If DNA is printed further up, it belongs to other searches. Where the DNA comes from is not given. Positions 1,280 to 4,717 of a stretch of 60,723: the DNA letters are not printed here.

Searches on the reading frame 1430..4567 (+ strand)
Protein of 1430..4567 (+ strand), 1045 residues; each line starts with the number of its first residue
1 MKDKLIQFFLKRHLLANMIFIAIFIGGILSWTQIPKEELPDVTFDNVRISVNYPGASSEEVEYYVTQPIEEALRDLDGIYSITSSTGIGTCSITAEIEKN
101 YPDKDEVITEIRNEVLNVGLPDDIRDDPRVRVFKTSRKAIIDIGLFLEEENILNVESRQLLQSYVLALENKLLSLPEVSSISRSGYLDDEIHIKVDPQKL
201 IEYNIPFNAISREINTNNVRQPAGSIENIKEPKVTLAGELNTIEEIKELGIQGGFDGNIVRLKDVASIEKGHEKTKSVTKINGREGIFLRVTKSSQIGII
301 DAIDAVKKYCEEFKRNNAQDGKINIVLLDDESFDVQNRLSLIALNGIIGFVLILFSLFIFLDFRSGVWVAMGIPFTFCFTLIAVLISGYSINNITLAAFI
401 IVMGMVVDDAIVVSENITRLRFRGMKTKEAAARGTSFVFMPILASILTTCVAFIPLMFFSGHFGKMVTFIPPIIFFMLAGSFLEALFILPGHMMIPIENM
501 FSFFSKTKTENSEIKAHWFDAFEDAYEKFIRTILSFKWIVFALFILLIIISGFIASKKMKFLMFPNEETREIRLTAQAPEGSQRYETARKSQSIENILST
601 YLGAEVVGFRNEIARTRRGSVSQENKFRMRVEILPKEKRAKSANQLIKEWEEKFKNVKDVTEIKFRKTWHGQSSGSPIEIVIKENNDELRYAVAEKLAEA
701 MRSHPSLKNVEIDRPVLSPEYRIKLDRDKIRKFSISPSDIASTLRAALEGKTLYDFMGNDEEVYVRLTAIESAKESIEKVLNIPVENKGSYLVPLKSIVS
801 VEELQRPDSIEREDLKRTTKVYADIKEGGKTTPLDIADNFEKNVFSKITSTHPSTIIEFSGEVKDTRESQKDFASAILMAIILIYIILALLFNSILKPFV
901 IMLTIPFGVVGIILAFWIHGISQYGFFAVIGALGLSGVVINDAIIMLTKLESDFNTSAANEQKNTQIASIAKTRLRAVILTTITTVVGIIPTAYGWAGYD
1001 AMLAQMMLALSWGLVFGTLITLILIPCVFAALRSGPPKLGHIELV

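Call 16: search_protein_families(library=pfam, proteins=[window:1430-4567:+], max_evalue=0.01)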
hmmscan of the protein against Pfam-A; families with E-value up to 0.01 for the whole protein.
window:1430-4567:+ (1045 aa): 2 families
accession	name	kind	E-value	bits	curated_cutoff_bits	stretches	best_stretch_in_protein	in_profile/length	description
PF00873.25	ACR_tran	-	4.2e-167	558.2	28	1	6-1032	2-1020/1021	AcrB/AcrD/AcrF family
PF02355.23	SecD_SecF_C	-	8.7e-07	29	20.5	1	870-1024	30-178/189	Protein export membrane protein SecD/SecF, C-terminal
